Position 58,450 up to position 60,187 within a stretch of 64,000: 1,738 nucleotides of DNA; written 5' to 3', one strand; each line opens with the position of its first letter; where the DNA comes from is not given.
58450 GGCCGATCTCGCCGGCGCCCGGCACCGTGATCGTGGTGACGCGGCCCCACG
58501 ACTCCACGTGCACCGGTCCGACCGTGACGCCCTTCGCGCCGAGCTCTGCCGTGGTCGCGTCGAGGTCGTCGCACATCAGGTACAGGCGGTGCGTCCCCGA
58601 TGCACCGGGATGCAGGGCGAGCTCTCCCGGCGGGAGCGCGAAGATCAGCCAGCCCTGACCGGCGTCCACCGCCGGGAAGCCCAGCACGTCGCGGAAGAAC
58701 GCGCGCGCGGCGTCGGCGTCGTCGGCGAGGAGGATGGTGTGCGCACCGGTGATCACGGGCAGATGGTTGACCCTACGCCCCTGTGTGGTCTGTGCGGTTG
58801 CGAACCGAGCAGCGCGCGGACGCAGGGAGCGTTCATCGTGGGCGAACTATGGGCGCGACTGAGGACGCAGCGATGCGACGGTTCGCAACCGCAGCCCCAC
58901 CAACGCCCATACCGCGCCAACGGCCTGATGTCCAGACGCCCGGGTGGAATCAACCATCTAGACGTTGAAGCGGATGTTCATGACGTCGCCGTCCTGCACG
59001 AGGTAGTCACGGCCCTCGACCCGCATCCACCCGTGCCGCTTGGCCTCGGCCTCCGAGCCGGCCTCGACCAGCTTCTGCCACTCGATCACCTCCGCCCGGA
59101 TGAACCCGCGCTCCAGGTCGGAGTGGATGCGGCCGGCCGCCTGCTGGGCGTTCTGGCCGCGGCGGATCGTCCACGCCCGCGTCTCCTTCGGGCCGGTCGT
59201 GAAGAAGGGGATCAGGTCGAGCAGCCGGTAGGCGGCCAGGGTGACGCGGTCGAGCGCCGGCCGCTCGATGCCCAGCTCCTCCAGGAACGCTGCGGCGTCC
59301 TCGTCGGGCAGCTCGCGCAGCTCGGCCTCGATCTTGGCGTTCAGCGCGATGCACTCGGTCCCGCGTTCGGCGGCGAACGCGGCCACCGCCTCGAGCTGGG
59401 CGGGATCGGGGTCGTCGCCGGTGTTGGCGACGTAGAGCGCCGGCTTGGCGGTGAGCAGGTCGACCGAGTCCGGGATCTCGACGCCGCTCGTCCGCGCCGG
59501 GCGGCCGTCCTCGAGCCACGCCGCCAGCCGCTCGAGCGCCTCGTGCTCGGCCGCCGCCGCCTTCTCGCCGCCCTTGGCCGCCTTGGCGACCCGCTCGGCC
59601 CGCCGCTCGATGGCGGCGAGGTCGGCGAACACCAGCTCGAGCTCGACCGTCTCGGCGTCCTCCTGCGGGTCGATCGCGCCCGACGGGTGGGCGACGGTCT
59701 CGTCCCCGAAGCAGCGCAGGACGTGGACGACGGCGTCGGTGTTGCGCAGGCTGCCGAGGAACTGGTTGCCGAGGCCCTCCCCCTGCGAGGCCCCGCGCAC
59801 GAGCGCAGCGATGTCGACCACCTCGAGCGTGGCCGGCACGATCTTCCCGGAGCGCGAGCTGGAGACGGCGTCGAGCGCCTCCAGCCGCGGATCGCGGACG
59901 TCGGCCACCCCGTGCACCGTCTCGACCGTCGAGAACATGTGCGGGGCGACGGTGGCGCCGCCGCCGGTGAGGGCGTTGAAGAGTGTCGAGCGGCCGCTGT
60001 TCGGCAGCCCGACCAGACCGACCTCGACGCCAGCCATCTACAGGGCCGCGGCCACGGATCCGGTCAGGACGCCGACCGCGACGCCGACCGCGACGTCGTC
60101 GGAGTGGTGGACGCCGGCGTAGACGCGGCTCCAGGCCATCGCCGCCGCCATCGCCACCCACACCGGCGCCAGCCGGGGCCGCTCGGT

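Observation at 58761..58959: Second member of the same hairpin-element family, wedged between ychF and a VOC gene and supplying part of the ychF stop codon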

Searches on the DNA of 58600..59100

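Call 12: search_rna_families(source=window, start=58600, end=59100, threshold=evalue, max_evalue=10)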
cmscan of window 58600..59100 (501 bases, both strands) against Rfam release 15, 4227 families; matches with E-value up to 10: 3.
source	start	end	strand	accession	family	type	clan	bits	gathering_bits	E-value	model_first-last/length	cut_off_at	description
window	58921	58992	-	RF02246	Six3os1_1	Gene; lncRNA;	-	14.2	50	0.99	1-87/87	no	Six3os1 conserved region 1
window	59001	59080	-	RF01953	SOX2OT_exon3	Gene; lncRNA;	-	11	70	0.65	1-276/276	no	SOX2 overlapping transcript exon 3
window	58820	58832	+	RF04320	RsmV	Gene; sRNA;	CL00106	8.2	100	6.4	37-49/196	no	RsmV RNA family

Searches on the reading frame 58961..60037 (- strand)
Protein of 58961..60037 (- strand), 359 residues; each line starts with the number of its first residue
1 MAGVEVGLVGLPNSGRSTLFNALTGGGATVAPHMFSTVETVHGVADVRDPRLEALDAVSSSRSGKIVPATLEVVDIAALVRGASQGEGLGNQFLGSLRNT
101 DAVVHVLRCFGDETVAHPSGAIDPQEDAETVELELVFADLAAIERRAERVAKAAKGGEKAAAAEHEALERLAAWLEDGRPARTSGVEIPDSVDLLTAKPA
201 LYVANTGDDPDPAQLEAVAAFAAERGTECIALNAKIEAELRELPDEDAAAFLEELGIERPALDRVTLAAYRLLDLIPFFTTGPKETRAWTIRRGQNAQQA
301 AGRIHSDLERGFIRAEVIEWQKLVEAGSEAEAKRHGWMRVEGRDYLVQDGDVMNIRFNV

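Call 11: find_encoding_contigs(protein=window:58961-60037:-, flank=10000, max_places=10)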
Protein window:58961-60037:- (359 aa): 1 contig read that carries it; 1 place shown.
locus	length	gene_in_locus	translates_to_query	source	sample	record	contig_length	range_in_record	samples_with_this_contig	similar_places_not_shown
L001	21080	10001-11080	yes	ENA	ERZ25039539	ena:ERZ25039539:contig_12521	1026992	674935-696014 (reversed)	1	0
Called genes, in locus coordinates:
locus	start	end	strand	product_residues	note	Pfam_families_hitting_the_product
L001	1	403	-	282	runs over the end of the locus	PF05103:DivIVA (faint)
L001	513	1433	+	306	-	PF00491:Arginase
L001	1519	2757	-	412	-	PF05496:RuvB_N, PF00158:Sigma54_activat (faint), PF01078:Mg_chelatase (faint), PF13191:AAA_16 (faint), PF00004:AAA, PF16193:AAA_assoc_2, PF12002:MgsA_C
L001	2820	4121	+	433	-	PF01546:Peptidase_M20, PF07687:M20_dimer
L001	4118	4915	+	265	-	PF07136:DUF1385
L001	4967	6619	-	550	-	-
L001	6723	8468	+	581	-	PF13191:AAA_16 (faint), PF00004:AAA, PF17862:AAA_lid_3, PF01434:Peptidase_M41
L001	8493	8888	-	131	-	-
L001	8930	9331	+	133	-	PF00903:Glyoxalase, PF13468:Glyoxalase_3, PF13669:Glyoxalase_4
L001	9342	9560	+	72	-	-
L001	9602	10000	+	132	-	PF01569:PAP2, PF22778:VCPO_2nd (faint)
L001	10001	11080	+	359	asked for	PF01926:MMR_HSR1, PF02421:FeoB_N (weak), PF06071:YchF-GTPase_C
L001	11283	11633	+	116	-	PF00903:Glyoxalase (weak)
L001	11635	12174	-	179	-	PF00106:adh_short, PF13561:adh_short_C2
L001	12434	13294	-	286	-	PF01336:tRNA_anti-codon, PF01966:HD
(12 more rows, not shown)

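Call 37: find_homologous_proteins(query=window:58961-60037:-, max_evalue=1e-100)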
Query window:58961-60037:- (359 aa): 312 proteins with E <= 1e-100 among 8000 candidates; the best 120 are listed.
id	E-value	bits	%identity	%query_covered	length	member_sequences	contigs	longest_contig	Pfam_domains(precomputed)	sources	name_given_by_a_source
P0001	6.7e-216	734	94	100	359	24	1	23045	PF01926.30,PF02421.25,PF06071.20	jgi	jgi:ribosome-binding ATPase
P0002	1.5e-205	700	90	100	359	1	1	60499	PF01926.30,PF02421.25,PF06071.20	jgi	jgi:ribosome-binding ATPase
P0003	1.2e-200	684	88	100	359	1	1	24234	PF01926.30,PF02421.25,PF06071.20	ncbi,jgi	ncbi:MAG TPA: redox-regulated ATPase YchF [Gaiellales bacterium]|jgi:hypothetical protein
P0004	1.2e-199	681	87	100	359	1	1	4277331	PF01926.30,PF02421.25,PF06071.20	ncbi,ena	-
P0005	3.6e-191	653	84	100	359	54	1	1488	PF01926.30,PF02421.25,PF06071.20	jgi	jgi:ribosome-binding ATPase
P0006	2.3e-186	637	82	100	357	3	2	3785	PF01926.30,PF02421.25,PF06071.20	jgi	jgi:ribosome-binding ATPase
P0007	1.6e-185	635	81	100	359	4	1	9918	PF01926.30,PF02421.25,PF06071.20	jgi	jgi:ribosome-binding ATPase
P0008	2.1e-185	634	82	100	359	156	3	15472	PF01926.30,PF02421.25,PF06071.20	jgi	jgi:GTP-binding protein YchF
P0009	2.0e-183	628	82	100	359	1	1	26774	PF01926.30,PF02421.25,PF06071.20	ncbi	-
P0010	2.1e-183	628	82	100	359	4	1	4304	PF01926.30,PF02421.25,PF06071.20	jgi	jgi:ribosome-binding ATPase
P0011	3.5e-183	627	81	100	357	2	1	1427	PF01926.30,PF02421.25,PF06071.20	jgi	jgi:GTP-binding protein YchF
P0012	1.1e-181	622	81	100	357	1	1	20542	PF01926.30,PF02421.25,PF06071.20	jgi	jgi:ribosome-binding ATPase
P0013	2.4e-181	621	80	100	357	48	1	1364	PF01926.30,PF02421.25,PF06071.20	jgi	jgi:GTP-binding protein YchF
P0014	4.1e-174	597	85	91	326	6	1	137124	PF06071.20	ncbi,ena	-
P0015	1.5e-173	595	85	91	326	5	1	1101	PF06071.20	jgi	jgi:GTP-binding protein YchF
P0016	3.5e-172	591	77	100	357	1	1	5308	PF01926.30,PF02421.25,PF06071.20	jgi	jgi:ribosome-binding ATPase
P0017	2.0e-169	582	75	100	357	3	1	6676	PF01926.30,PF02421.25,PF06071.20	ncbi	ncbi:MAG: redox-regulated ATPase YchF [Gaiellales bacterium]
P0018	7.8e-169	580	75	100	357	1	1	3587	PF01926.30,PF02421.25,PF06071.20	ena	-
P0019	2.8e-168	578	75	100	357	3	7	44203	PF01926.30,PF02421.25,PF06071.20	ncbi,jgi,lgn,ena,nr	ncbi:MAG TPA: redox-regulated ATPase YchF [Gaiellales bacterium]|jgi:GTP-binding protein YchF|nr:red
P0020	2.1e-167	575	74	100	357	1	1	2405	PF01926.30,PF02421.25,PF06071.20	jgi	jgi:ribosome-binding ATPase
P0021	8.5e-167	573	74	100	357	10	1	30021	PF01926.30,PF02421.25,PF06071.20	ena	-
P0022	4.5e-166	571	75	100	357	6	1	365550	PF01926.30,PF02421.25,PF06071.20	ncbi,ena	-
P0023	6.4e-166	570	73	100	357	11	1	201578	PF01926.30,PF02421.25,PF06071.20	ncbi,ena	-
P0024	9.6e-166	570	74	100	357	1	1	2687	PF01926.30,PF02421.25,PF06071.20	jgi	jgi:GTP-binding protein YchF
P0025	3.6e-165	568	74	100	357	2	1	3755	PF01926.30,PF02421.25,PF06071.20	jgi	jgi:GTP-binding protein YchF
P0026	5.9e-165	567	73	100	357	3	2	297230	PF01926.30,PF02421.25,PF06071.20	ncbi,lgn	-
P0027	1.3e-164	566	74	100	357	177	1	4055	PF01926.30,PF02421.25,PF06071.20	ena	-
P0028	5.1e-164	564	73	100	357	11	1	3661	PF01926.30,PF02421.25,PF06071.20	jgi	jgi:hypothetical protein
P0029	1.1e-163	563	73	100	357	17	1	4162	PF01926.30,PF02421.25,PF06071.20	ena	-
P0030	2.6e-163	562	75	100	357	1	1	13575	PF01926.30,PF02421.25,PF06071.20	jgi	jgi:ribosome-binding ATPase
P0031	1.1e-162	560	74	100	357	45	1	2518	PF01926.30,PF02421.25,PF06071.20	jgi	-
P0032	1.8e-162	559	71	100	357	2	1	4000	PF01926.30,PF02421.25,PF06071.20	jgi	jgi:ribosome-binding ATPase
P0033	3.5e-162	558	72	100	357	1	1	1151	PF01926.30,PF02421.25,PF06071.20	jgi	jgi:hypothetical protein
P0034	1.7e-161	556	72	100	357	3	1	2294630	PF01926.30,PF02421.25,PF06071.20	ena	-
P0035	1.1e-160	553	72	100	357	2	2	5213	PF01926.30,PF02421.25,PF06071.20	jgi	jgi:ribosome-binding ATPase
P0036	1.9e-160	552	71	100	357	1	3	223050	PF01926.30,PF02421.25,PF06071.20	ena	-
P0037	2.7e-160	552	71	100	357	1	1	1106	PF01926.30,PF02421.25,PF06071.20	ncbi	-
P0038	2.9e-160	552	71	100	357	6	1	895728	PF01926.30,PF02421.25,PF06071.20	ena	-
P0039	4.9e-160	551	71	100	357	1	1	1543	PF01926.30,PF02421.25,PF06071.20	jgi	jgi:ribosome-binding ATPase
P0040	4.0e-159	548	87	82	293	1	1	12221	PF06071.20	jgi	jgi:hypothetical protein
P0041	6.4e-158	544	70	100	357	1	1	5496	PF01926.30,PF02421.25,PF06071.20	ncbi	ncbi:MAG: redox-regulated ATPase YchF [Gaiellales bacterium]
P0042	1.2e-157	543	72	100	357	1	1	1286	PF01926.30,PF02421.25,PF06071.20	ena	-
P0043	1.4e-157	543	70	100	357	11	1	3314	PF01926.30,PF02421.25,PF06071.20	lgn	-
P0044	4.5e-157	541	70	100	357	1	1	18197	PF01926.30,PF02421.25,PF06071.20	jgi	jgi:ribosome-binding ATPase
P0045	5.8e-157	541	69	100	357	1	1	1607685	PF01926.30,PF02421.25,PF06071.20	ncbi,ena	-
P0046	6.1e-155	534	70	100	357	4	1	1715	PF01926.30,PF02421.25,PF06071.20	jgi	jgi:ribosome-binding ATPase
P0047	1.6e-154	533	70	100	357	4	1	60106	PF01926.30,PF02421.25,PF06071.20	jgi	jgi:ribosome-binding ATPase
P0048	6.4e-153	527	69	100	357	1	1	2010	PF01926.30,PF02421.25,PF06071.20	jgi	jgi:GTP-binding protein YchF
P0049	1.1e-152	527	68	100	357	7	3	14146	PF01926.30,PF02421.25,PF06071.20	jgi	jgi:hypothetical protein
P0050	1.6e-151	523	67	100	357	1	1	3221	PF01926.30,PF02421.25,PF06071.20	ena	-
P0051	4.0e-151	521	69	100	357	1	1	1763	PF01926.30,PF06071.20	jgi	jgi:ribosome-binding ATPase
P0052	8.4e-151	520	68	100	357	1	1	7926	PF01926.30,PF02421.25,PF06071.20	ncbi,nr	ncbi:MAG TPA: redox-regulated ATPase YchF [Gaiellales bacterium]|nr:redox-regulated ATPase YchF [Gai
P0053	5.2e-150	518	69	100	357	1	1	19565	PF01926.30,PF02421.25,PF06071.20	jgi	jgi:ribosome-binding ATPase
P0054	2.0e-149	516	70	95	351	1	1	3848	PF01926.30,PF02421.25,PF06071.20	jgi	-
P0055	3.0e-149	515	67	100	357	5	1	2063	PF01926.30,PF06071.20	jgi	jgi:GTP-binding protein YchF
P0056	8.0e-149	514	69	100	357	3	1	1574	PF01926.30,PF02421.25,PF06071.20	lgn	-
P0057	2.5e-148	512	69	100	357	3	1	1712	PF01926.30,PF06071.20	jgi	jgi:GTP-binding protein YchF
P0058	2.8e-146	506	69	100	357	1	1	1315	PF01926.30,PF02421.25,PF06071.20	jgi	jgi:GTP-binding protein YchF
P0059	6.7e-146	504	68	100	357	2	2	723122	PF01926.30,PF02421.25,PF06071.20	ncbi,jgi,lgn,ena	jgi:GTP-binding protein YchF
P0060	3.9e-145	502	69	100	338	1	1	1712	PF01926.30,PF02421.25,PF06071.20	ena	-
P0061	1.2e-144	500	67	100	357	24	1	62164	PF01926.30,PF06071.20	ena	-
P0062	1.3e-142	494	72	91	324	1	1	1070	PF06071.20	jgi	jgi:GTP-binding protein YchF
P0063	1.5e-139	483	65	100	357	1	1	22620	PF01926.30,PF02421.25,PF06071.20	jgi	jgi:GTP-binding protein YchF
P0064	1.6e-139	483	65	100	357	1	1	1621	PF01926.30,PF02421.25,PF06071.20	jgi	jgi:GTP-binding protein YchF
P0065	7.5e-138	478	66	100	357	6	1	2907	PF01926.30,PF02421.25,PF06071.20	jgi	jgi:GTP-binding protein YchF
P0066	5.7e-136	472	65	99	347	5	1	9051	PF06071.20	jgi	jgi:ribosome-binding ATPase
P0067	3.8e-135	469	66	99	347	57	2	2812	PF06071.20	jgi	-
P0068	5.0e-134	465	66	99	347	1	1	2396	PF06071.20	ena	-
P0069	7.2e-134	465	65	99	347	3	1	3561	PF06071.20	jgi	jgi:GTP-binding protein YchF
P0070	2.4e-133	463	68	91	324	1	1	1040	PF06071.20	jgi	jgi:hypothetical protein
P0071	4.7e-133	462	64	99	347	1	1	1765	PF06071.20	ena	-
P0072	2.9e-132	460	64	100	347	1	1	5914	PF06071.20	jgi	jgi:GTP-binding protein YchF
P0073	3.6e-132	459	64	99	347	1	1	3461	PF06071.20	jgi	jgi:GTP-binding protein YchF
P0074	3.7e-132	459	63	99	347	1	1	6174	PF06071.20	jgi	jgi:ribosome-binding ATPase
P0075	4.3e-132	459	63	99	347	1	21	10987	PF06071.20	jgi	jgi:ribosome-binding ATPase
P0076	4.8e-132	459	63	99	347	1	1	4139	PF06071.20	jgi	jgi:ribosome-binding ATPase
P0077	8.5e-132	458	63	99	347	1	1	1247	PF06071.20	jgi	jgi:GTP-binding protein YchF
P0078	8.8e-132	458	64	99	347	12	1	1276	PF06071.20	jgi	jgi:GTP-binding protein YchF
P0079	1.2e-131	457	63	99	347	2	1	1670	PF06071.20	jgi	jgi:ribosome-binding ATPase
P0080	1.5e-131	457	62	99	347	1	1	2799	PF06071.20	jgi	jgi:GTP-binding protein YchF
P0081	1.6e-131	457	63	99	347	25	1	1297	PF06071.20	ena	-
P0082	1.6e-131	457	64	99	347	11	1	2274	PF06071.20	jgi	jgi:GTP-binding protein YchF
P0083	1.7e-131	457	64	99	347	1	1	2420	PF06071.20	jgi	jgi:ribosome-binding ATPase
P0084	2.8e-131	456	63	100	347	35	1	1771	PF06071.20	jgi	jgi:GTP-binding protein YchF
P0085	6.8e-131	455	63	99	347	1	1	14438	PF06071.20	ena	-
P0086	9.5e-131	455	63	99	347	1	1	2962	PF06071.20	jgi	jgi:ribosome-binding ATPase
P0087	1.0e-130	454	63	100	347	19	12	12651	PF06071.20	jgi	jgi:ribosome-binding ATPase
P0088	1.6e-130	454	63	100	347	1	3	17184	PF06071.20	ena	-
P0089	2.5e-130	453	67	89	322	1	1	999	PF06071.20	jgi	jgi:GTP-binding protein YchF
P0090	3.9e-130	452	63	99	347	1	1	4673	PF06071.20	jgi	jgi:GTP-binding protein YchF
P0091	4.1e-130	452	64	98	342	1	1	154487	PF06071.20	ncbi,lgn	-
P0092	7.4e-130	452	65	100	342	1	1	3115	PF01926.30,PF02421.25,PF06071.20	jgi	jgi:ribosome-binding ATPase YchF (GTP1/OBG family)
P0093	7.9e-130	451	62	99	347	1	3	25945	PF06071.20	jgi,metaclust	jgi:GTP-binding protein YchF|metaclust:\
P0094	8.5e-130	451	64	98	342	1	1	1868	PF06071.20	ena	-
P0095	9.2e-130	451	62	99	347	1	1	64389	PF06071.20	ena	-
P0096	1.0e-129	451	63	99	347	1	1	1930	PF06071.20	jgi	jgi:hypothetical protein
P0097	1.4e-129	451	63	99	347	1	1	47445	PF06071.20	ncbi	-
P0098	1.4e-129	451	62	99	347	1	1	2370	PF06071.20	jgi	jgi:GTP-binding protein YchF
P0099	1.4e-129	451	63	99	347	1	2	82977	PF06071.20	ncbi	-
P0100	3.1e-129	450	62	99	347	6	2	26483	PF06071.20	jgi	jgi:GTP-binding protein YchF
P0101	3.5e-129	449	64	98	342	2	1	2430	PF06071.20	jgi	jgi:ribosome-binding ATPase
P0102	4.8e-129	449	63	98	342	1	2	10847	PF06071.20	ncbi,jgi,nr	ncbi:MAG: ribosome-binding ATPase [Gaiellales bacterium]|jgi:GTP-binding protein YchF|nr:ribosome-bi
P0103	8.3e-129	448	72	80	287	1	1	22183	PF06071.20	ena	-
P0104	1.3e-128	447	62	99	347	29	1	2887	PF06071.20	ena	-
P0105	1.4e-128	447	62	99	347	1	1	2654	PF06071.20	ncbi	-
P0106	5.6e-128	445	62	99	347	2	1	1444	PF06071.20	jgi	jgi:GTP-binding protein YchF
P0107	9.4e-128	445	63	98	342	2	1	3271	PF06071.20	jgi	jgi:GTP-binding protein YchF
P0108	1.9e-127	444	62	98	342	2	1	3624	PF06071.20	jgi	jgi:GTP-binding protein YchF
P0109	1.4e-126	441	80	71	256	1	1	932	PF06071.20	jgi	jgi:GTP-binding protein YchF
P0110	5.1e-126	439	62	99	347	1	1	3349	PF06071.20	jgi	-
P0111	9.7e-126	438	67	88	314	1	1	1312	PF06071.20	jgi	jgi:GTP-binding protein YchF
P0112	9.5e-125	435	62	100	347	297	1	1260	PF06071.20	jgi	-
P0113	2.4e-124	433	66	87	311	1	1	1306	PF06071.20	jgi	jgi:ribosome-binding ATPase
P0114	6.9e-124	432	62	100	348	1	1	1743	PF06071.20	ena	-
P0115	3.4e-123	430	61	99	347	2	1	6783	PF06071.20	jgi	jgi:ribosome-binding ATPase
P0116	6.2e-123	429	61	99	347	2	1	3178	PF06071.20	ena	-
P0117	1.2e-117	411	72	73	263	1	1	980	PF06071.20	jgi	jgi:GTP-binding protein YchF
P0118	2.6e-113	397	62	92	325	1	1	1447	PF06071.20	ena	-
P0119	1.5e-112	395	56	100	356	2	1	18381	PF02824.28,PF01926.30,PF02421.25,PF06071.20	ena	-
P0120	2.5e-111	391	54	99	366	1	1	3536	PF01926.30,PF02421.25,PF06071.20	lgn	-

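Call 38: find_encoding_contigs(protein=P0001, flank=3000, max_places=2)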
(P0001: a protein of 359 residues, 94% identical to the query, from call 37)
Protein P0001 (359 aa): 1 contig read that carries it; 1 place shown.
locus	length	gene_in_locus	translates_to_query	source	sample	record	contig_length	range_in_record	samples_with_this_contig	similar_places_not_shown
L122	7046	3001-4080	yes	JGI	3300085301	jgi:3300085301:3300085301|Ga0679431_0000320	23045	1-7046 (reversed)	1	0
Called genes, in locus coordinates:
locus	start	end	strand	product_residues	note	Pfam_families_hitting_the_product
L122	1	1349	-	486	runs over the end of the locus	PF07690:MFS_1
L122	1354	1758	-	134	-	-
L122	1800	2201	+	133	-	PF00903:Glyoxalase, PF13468:Glyoxalase_3, PF13669:Glyoxalase_4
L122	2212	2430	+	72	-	-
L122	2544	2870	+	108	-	PF01569:PAP2, PF14378:PAP2_3 (weak), PF22778:VCPO_2nd (faint)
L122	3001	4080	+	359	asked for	PF01926:MMR_HSR1, PF02421:FeoB_N (faint), PF06071:YchF-GTPase_C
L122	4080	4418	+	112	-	PF00903:Glyoxalase (weak)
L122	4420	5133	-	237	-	PF00106:adh_short, PF08659:KR, PF13460:NAD_binding_10 (weak), PF13561:adh_short_C2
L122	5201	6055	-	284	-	PF01336:tRNA_anti-codon, PF01966:HD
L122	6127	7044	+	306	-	?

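Call 39: find_encoding_contigs(protein=P0002, flank=3000, max_places=2)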
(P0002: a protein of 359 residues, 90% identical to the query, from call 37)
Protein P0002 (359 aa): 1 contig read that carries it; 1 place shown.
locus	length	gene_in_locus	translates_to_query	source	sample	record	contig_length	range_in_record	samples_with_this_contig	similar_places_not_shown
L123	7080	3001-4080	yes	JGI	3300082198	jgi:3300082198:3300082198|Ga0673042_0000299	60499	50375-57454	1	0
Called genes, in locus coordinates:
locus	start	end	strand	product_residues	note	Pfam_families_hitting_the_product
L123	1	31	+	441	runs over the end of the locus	-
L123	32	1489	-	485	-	PF07690:MFS_1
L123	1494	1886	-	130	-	-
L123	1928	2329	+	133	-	PF00903:Glyoxalase, PF13468:Glyoxalase_3 (weak), PF13669:Glyoxalase_4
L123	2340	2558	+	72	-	-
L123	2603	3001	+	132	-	PF01569:PAP2, PF14378:PAP2_3 (weak), PF22778:VCPO_2nd (weak)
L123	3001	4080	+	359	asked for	PF01926:MMR_HSR1, PF02421:FeoB_N (weak), PF06071:YchF-GTPase_C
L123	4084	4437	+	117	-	PF00903:Glyoxalase (faint)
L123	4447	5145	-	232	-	PF00106:adh_short, PF08659:KR, PF13561:adh_short_C2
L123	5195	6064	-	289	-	PF01336:tRNA_anti-codon, PF01966:HD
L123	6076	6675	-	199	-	PF22564:HAAS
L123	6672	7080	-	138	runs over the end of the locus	PF03551:PadR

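Call 40: find_encoding_contigs(protein=P0003, flank=3000, max_places=2)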
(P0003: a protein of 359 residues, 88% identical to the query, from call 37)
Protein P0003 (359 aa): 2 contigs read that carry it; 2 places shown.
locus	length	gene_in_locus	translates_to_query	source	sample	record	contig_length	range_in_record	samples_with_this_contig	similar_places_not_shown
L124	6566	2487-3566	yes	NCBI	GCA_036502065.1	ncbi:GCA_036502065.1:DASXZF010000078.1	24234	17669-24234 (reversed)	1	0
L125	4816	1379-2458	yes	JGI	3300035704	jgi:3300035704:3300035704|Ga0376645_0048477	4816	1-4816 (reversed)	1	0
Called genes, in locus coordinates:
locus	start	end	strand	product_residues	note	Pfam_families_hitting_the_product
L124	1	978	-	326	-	PF07690:MFS_1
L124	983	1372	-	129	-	-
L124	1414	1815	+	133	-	PF00903:Glyoxalase, PF13468:Glyoxalase_3, PF13669:Glyoxalase_4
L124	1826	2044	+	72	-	-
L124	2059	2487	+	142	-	PF22778:VCPO_2nd (faint), PF01569:PAP2, PF14378:PAP2_3 (weak)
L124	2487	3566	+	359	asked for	PF01926:MMR_HSR1, PF02421:FeoB_N (weak), PF06071:YchF-GTPase_C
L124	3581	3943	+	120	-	PF00903:Glyoxalase (faint)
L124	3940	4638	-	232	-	PF00106:adh_short, PF01370:Epimerase (weak), PF08659:KR, PF13460:NAD_binding_10 (weak), PF13561:adh_short_C2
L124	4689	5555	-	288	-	PF01336:tRNA_anti-codon, PF01966:HD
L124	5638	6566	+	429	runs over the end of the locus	PF06245:DUF1015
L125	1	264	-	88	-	?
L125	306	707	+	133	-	PF00903:Glyoxalase, PF13468:Glyoxalase_3, PF13669:Glyoxalase_4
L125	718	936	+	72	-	-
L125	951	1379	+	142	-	PF01569:PAP2, PF14378:PAP2_3 (weak), PF22778:VCPO_2nd (faint)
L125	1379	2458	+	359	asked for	PF01926:MMR_HSR1, PF02421:FeoB_N (weak), PF06071:YchF-GTPase_C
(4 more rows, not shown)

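Call 41: find_encoding_contigs(protein=P0004, flank=3000, max_places=2)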
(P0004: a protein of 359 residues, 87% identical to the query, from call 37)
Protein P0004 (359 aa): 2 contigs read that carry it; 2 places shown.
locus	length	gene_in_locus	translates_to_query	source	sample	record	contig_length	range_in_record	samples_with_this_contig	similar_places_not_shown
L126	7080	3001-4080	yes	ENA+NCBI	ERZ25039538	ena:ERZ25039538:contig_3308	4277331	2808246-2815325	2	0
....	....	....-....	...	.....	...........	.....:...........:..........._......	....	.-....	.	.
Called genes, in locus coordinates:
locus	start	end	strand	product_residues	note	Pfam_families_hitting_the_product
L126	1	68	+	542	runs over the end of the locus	PF05496:RuvB_N (faint), PF13191:AAA_16 (faint), PF00004:AAA, PF17862:AAA_lid_3, PF01434:Peptidase_M41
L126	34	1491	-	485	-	PF07690:MFS_1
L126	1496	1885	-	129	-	-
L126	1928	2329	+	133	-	PF00903:Glyoxalase, PF13468:Glyoxalase_3, PF13669:Glyoxalase_4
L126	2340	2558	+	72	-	-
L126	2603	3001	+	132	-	PF01569:PAP2, PF14378:PAP2_3, PF22778:VCPO_2nd (weak)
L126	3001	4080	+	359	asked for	PF01926:MMR_HSR1, PF02421:FeoB_N (weak), PF06071:YchF-GTPase_C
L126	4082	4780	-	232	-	PF00106:adh_short, PF08659:KR, PF13460:NAD_binding_10 (weak), PF13561:adh_short_C2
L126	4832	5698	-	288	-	PF01336:tRNA_anti-codon, PF01966:HD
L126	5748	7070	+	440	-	PF06245:DUF1015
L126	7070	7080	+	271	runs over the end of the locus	PF00459:Inositol_P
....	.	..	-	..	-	?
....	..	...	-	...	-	-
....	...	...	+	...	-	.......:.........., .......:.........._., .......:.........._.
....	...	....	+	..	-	-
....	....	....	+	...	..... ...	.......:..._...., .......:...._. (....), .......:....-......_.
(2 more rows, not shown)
